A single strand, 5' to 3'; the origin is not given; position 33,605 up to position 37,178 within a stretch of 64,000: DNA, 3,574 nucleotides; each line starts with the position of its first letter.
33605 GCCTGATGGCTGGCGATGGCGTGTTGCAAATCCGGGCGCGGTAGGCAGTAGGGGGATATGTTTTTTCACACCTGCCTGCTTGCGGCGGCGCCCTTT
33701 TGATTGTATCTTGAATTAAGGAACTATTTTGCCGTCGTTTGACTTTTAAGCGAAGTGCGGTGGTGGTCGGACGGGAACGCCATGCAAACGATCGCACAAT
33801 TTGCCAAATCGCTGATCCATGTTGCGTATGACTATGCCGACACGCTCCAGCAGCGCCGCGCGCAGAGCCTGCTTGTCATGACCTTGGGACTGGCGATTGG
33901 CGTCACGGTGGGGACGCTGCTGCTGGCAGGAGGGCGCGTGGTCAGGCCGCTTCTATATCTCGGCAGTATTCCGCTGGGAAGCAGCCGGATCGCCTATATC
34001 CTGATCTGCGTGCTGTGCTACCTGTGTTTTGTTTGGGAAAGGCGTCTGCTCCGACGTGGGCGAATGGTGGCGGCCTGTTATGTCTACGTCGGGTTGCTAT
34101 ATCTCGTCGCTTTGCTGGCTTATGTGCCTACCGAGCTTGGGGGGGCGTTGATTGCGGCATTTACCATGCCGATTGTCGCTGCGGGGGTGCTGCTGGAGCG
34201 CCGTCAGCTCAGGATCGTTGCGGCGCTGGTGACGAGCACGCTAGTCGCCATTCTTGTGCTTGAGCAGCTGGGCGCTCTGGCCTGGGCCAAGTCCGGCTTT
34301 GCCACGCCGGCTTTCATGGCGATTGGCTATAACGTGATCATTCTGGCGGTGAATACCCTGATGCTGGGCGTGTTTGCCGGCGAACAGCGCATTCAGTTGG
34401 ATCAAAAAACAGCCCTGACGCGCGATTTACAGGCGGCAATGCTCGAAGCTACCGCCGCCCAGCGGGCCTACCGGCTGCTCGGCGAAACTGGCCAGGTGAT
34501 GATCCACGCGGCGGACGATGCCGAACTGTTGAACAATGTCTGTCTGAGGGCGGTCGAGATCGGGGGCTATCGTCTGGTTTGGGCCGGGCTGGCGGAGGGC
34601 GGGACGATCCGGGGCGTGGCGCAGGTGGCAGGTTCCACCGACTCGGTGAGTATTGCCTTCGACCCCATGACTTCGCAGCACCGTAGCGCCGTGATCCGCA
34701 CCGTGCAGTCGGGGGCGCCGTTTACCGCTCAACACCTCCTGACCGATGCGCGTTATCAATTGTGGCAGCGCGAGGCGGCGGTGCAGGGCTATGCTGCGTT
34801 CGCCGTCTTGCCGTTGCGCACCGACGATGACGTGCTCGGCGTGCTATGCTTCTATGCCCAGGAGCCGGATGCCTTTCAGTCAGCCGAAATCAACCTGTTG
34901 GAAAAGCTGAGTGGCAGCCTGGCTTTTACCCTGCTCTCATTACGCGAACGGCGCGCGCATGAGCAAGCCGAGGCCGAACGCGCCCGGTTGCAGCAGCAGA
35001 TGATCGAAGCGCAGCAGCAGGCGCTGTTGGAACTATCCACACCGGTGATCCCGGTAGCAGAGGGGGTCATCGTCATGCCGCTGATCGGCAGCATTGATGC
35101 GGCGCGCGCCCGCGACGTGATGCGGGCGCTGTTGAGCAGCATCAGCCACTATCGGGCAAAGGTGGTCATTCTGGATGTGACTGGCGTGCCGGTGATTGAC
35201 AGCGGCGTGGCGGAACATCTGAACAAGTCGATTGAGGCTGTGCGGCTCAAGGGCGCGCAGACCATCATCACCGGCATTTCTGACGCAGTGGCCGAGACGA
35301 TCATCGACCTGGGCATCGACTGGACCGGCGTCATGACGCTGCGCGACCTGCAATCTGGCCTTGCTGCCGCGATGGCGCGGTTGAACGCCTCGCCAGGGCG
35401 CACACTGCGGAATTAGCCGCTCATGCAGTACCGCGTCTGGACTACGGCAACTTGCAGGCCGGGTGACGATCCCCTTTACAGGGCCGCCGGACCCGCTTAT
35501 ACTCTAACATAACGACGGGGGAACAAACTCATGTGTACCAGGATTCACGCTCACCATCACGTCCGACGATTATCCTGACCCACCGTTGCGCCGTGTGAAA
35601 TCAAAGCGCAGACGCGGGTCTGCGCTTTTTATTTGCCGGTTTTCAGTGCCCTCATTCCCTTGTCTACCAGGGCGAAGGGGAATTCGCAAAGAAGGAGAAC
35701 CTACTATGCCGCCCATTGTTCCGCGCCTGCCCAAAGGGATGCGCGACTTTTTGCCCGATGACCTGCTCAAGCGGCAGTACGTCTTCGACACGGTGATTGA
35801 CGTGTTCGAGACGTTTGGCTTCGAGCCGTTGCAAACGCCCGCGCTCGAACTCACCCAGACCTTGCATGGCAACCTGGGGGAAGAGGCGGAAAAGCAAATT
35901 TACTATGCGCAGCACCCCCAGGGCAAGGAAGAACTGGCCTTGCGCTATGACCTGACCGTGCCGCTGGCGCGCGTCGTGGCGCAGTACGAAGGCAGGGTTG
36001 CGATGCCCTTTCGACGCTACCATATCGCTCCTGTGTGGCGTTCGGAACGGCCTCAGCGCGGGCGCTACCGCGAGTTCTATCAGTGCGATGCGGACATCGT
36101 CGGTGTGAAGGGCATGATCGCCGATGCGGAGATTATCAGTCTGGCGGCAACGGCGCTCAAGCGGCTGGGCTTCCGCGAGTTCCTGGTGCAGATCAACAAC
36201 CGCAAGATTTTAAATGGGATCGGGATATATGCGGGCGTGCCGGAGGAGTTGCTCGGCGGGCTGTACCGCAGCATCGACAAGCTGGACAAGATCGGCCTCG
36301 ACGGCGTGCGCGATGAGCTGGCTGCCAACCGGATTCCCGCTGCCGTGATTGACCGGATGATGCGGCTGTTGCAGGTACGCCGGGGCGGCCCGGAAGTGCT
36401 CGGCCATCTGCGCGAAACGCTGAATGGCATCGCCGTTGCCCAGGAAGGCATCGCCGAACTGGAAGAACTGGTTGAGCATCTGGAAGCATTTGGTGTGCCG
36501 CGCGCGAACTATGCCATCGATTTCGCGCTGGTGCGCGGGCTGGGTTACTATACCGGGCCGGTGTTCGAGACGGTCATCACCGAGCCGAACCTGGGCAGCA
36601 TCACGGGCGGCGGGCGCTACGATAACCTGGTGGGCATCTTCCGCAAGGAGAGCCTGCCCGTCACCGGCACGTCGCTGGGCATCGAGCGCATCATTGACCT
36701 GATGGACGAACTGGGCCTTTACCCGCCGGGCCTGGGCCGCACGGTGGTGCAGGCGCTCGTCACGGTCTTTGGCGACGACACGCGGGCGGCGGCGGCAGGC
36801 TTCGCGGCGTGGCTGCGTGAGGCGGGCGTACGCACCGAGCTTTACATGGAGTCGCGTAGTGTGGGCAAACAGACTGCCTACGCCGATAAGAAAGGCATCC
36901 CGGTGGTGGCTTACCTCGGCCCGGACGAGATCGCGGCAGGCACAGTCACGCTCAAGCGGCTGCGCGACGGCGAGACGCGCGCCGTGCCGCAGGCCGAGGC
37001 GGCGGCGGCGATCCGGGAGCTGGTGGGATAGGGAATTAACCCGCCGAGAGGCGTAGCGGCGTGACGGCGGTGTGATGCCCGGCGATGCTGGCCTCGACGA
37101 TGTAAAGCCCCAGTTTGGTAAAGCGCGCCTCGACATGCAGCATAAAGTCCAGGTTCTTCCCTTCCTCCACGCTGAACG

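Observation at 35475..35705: Unannotated His leader peptide and classical attenuator controlling hisS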

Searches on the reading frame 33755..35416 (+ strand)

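Call 9: search_protein_families(library=ncbifam, proteins=[window:33755-35413:+])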
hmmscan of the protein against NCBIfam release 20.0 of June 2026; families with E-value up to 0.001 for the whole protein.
window:33755-35413:+ (553 aa): 2 families
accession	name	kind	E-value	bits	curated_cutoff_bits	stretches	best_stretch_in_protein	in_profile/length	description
NF052652.1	YtvA_fam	equivalog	5.9e-20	71.8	250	1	409-531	116-238/243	YtvA family blue-light photoreceptor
TIGR00377.1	ant_ant_sig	superfamily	1.3e-06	28.3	53.45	1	435-516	10-91/108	anti-sigma factor antagonist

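Call 50: search_protein_families(library=pfam, proteins=[window:33755-35416:+])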
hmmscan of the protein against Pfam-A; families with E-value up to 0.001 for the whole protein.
window:33755-35416:+ (553 aa): 4 families
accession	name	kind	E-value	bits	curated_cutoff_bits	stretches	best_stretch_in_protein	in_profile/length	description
PF01740.26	STAS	-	2.8e-15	56.4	22.6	1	430-521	2-93/106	STAS domain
PF13185.12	GAF_2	-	3.1e-14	53.8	28.6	1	253-392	2-134/136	GAF domain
PF01590.32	GAF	-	1.9e-09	38.6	22.4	1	292-392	39-132/133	GAF domain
PF13492.12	GAF_3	-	0.00056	20.8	27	0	257-391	4-125/129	GAF domain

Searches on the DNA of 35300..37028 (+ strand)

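Call 3: search_rna_families(source=window, start=35300, end=35900, threshold=evalue, max_evalue=10, show_alignments=3)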
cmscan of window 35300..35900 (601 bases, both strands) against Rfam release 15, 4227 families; matches with E-value up to 10: 4.
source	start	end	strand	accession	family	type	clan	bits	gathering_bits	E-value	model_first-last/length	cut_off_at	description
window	35603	35643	-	RF02503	Atu_C9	Gene; sRNA;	-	17.8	40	0.016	148-192/192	no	Rhizobiales sRNA Atu_C9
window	35487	35566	-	RF00588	SNORD41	Gene; snRNA; snoRNA; CD-box;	CL00058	16.8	41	2.5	1-70/70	no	Small nucleolar RNA SNORD41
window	35604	35687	-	RF02236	asX2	Gene; sRNA;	-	14.5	70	3.8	1-87/87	no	Xanthomonas sRNA asX2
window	35314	35387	+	RF03018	RT-15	Gene; sRNA;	-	12.9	82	1.3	1-192/192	no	RT-15 RNA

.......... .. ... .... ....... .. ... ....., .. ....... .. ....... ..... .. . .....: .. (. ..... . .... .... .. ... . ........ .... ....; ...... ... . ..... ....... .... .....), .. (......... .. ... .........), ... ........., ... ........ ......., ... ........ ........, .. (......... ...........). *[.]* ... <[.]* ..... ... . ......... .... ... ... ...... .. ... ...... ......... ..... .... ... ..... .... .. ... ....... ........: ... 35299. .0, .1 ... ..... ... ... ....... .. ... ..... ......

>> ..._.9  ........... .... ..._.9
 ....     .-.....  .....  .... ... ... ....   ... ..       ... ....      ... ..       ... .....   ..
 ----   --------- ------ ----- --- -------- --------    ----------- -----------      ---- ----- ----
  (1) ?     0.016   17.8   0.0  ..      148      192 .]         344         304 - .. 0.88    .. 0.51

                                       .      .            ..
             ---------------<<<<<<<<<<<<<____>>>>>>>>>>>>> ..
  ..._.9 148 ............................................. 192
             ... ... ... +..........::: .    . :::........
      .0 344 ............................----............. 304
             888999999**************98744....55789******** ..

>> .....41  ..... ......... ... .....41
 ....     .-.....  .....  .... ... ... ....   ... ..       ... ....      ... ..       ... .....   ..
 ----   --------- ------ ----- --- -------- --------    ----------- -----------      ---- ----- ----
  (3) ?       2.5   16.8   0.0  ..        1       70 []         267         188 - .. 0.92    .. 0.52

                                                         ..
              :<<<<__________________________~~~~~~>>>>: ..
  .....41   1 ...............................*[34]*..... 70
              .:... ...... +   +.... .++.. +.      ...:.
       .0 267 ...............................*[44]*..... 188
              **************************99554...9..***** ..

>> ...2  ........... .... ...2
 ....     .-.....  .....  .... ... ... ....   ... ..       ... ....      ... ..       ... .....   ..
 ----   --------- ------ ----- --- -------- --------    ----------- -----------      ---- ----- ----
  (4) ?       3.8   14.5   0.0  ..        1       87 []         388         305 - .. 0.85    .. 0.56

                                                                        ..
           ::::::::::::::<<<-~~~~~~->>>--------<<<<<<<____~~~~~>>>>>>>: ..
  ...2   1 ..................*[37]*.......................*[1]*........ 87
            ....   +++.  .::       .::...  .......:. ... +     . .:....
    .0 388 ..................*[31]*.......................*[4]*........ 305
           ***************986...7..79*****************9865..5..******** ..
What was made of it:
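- On Rfam His_leader RF00514: No hit at E <= 10 in 35300-35900 (call 3).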

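Call 53: search_rna_families(sources=[L161, L162, L163, L164, L165, L166, L167, L168, L169, L170, L081, L002, L006, L085, L087, L088, L089, L094, L096, L007], threshold=gathering)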
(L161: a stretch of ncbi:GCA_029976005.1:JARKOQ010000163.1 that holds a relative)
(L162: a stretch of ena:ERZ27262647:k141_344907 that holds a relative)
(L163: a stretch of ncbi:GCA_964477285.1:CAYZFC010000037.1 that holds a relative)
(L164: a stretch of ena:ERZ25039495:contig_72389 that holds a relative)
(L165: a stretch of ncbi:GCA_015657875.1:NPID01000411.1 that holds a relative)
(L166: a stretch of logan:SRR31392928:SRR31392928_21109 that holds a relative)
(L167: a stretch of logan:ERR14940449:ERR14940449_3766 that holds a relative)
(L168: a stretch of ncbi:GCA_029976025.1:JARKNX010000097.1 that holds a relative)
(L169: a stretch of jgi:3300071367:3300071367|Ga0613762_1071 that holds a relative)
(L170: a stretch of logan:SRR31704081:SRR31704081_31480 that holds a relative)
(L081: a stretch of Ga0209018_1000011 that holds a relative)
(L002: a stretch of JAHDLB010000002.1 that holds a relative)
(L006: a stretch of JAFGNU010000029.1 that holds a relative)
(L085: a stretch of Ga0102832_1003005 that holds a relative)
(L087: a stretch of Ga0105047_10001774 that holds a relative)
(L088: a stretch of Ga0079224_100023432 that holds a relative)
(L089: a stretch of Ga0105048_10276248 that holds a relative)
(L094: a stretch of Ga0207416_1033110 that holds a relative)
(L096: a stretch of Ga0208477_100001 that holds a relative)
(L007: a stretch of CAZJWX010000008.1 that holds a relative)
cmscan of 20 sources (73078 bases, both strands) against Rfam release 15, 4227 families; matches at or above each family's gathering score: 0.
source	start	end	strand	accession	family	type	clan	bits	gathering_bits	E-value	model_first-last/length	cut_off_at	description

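Call 55: search_rna_families(sources=[L001, L003, L004, L005, L082, L083, L084, L086, L090, L091, L092, L093, L095, L097, L009, L016, L061, L107], threshold=gathering)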
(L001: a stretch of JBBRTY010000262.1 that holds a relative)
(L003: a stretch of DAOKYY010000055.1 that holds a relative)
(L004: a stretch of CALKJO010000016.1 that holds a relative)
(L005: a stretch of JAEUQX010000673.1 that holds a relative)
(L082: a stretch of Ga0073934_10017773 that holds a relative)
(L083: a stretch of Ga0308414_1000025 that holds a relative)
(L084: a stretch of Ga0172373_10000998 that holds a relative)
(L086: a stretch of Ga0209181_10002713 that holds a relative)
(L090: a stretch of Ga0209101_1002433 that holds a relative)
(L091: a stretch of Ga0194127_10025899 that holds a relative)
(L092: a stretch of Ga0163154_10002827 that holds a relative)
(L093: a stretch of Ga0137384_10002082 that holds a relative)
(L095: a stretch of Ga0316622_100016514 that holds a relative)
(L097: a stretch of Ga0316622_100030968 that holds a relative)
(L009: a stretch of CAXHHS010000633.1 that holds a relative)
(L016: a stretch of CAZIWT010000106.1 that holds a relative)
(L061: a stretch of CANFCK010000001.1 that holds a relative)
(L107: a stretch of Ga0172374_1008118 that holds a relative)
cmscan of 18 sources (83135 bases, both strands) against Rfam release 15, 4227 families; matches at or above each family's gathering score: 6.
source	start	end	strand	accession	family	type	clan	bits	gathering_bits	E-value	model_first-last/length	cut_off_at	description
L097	1360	1432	+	RF00005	tRNA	Gene; tRNA;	CL00001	72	29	1.1e-13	1-71/71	no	tRNA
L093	2874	2945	+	RF00005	tRNA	Gene; tRNA;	CL00001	71.9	29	1.2e-13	1-71/71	no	tRNA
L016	2659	2732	+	RF00005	tRNA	Gene; tRNA;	CL00001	69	29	7.6e-13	1-71/71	no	tRNA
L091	2933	3004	+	RF00005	tRNA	Gene; tRNA;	CL00001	68.2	29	1.2e-12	1-71/71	no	tRNA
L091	3092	3164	+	RF00005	tRNA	Gene; tRNA;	CL00001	68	29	1.4e-12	1-71/71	no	tRNA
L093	2963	3033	+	RF00005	tRNA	Gene; tRNA;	CL00001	61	29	1.2e-10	1-71/71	no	tRNA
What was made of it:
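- On T-box riboswitch RF00230: No hit at E <= 10 (call 3) or at the gathering score in related loci (calls 53, 55).
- Closest known: T-box riboswitch of Bacillus hisS. Different: Nothing of that kind is present here (calls 3, 53, 55).
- No T-box, His_leader or other Rfam family matches in the window or in 38 related loci (calls 3, 53, 55). No T-box or other family matches even at E <= 10 (call 3), and none reaches the gathering score in 38 related loci (calls 53, 55).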
